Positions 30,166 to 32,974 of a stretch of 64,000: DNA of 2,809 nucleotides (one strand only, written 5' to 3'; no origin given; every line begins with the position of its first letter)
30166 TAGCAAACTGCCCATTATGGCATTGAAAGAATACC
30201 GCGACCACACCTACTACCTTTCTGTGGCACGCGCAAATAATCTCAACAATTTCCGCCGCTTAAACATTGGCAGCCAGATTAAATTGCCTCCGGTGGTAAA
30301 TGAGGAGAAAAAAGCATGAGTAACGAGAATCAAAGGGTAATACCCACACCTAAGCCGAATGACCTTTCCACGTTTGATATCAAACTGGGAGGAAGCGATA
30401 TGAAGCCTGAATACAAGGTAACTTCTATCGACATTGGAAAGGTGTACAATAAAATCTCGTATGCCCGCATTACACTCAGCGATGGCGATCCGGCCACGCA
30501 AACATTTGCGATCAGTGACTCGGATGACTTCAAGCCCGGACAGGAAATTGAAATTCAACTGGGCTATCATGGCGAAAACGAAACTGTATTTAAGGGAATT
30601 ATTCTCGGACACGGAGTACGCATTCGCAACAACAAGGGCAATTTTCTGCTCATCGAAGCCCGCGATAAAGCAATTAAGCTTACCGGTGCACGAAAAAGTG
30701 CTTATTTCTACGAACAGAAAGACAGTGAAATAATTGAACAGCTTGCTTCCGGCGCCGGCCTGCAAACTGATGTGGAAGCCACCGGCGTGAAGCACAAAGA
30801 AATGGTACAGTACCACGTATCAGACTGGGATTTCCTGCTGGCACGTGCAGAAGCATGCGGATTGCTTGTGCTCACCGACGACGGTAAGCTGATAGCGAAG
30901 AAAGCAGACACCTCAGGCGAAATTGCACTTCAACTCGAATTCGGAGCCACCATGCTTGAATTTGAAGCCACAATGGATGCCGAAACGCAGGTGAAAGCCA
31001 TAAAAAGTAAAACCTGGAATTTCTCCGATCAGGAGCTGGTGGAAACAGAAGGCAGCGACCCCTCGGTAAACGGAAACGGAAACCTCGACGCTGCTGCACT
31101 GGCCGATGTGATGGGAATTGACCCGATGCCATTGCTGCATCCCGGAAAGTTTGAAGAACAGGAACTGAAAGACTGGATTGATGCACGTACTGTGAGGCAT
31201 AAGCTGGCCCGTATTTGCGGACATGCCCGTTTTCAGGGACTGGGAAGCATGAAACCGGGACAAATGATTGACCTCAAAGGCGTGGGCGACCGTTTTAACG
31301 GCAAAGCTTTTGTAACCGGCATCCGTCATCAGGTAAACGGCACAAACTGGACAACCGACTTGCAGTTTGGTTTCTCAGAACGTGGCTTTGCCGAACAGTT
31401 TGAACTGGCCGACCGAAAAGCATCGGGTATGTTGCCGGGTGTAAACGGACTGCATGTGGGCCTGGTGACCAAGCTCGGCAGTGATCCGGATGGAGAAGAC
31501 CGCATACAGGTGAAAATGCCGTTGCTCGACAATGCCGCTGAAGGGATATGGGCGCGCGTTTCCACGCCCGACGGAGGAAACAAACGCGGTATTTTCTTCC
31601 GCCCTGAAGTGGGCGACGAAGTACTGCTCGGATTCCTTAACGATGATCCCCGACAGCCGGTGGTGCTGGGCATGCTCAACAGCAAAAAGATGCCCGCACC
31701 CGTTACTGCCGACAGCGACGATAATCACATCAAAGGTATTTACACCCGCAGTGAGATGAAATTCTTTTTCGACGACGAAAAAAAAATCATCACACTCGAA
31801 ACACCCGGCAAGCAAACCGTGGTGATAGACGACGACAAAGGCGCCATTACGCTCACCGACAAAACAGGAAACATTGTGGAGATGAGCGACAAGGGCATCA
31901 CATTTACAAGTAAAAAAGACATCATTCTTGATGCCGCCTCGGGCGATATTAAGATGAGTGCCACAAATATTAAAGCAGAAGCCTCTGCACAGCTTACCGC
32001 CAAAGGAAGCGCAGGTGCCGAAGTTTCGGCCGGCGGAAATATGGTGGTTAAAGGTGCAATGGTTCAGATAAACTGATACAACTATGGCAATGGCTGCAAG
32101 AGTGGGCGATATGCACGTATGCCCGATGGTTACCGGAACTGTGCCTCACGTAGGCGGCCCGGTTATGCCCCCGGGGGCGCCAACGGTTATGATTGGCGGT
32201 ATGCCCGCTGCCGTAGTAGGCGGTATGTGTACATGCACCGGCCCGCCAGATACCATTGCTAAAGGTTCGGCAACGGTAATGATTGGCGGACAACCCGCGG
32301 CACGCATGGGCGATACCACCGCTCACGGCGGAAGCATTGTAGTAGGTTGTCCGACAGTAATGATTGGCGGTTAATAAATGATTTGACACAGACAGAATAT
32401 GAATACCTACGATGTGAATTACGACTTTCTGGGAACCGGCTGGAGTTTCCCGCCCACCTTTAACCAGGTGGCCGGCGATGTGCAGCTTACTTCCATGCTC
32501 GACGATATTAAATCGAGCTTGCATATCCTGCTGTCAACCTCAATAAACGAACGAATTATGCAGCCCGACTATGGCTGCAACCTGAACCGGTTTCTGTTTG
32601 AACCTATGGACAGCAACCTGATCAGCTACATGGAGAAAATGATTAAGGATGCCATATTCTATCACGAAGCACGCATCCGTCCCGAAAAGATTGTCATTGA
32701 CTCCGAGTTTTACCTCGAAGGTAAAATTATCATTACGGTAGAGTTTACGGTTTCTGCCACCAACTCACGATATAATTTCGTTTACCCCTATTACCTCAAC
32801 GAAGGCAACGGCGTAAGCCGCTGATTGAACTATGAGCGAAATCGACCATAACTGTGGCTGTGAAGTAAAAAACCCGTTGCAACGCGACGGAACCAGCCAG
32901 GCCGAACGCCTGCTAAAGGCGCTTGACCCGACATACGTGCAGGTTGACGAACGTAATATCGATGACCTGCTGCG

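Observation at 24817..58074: Complete Bacteroidota-type extracellular contractile injection system (eCIS) locus, about 33 kb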

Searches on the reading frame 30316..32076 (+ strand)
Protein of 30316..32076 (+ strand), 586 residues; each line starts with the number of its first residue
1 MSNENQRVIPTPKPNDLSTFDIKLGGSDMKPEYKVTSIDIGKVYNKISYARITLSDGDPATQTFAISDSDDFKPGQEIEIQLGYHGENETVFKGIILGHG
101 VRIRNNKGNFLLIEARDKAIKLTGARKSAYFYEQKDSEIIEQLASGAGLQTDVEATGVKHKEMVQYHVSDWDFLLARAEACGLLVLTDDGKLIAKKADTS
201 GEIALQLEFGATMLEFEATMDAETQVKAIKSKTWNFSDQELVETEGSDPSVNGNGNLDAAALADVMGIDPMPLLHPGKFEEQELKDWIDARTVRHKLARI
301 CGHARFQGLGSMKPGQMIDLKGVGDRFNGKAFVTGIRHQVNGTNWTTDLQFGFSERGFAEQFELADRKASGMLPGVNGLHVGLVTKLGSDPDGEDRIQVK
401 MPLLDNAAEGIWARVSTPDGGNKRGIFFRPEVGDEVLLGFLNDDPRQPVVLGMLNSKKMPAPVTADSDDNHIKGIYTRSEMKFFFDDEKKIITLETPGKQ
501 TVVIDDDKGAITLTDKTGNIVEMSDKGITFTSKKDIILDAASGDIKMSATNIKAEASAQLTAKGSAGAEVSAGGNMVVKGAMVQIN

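Call 3: search_protein_families(library=pfam, proteins=[window:30316-32076:+], max_evalue=0.01)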
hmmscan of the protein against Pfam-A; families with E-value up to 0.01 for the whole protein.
window:30316-32076:+ (586 aa): 3 families
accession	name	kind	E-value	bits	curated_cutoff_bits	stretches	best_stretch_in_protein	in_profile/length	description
PF04717.18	Phage_base_V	-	7.7e-21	74.7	23.8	1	381-454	2-74/75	Type VI secretion system/phage-baseplate injector OB domain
PF05954.17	Phage_GPD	-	4.9e-07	29.7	30.1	1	74-341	27-302/305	Phage tail baseplate hub (GPD)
PF20093.5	DUF6484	-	0.0013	19.8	27.6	1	431-454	38-61/61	Domain of unknown function (DUF6484)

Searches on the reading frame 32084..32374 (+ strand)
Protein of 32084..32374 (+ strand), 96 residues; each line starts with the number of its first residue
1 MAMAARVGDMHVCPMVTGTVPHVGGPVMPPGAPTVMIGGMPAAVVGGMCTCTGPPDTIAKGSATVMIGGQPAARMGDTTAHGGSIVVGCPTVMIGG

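Call 3: search_protein_families(library=pfam, proteins=[window:32084-32374:+], max_evalue=0.01)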
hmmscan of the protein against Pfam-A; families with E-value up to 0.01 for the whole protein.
window:32084-32374:+ (96 aa): 2 families
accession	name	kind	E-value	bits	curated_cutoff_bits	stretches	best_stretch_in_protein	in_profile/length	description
PF05488.18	PAAR_motif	-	3.3e-26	91.8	27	2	17-86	1-69/70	PAAR motif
PF13665.11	Tox-PAAR-like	-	0.0011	19.5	31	1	18-82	37-102/108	Toxin PAAR-like domain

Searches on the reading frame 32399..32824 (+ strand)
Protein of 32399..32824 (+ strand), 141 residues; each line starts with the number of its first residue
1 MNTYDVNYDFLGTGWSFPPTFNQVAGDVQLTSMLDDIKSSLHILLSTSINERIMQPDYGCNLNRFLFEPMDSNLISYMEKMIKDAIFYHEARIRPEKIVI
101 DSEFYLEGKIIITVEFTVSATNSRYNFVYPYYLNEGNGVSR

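Call 3: search_protein_families(library=pfam, proteins=[window:32399-32824:+], max_evalue=0.01)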
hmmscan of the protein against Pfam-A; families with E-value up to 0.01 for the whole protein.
window:32399-32824:+ (141 aa): 1 family
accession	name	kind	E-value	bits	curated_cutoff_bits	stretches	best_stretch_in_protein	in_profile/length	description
PF04965.19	GPW_gp25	-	2.4e-20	72.6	27.2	1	32-122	2-95/96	Baseplate wedge protein gp25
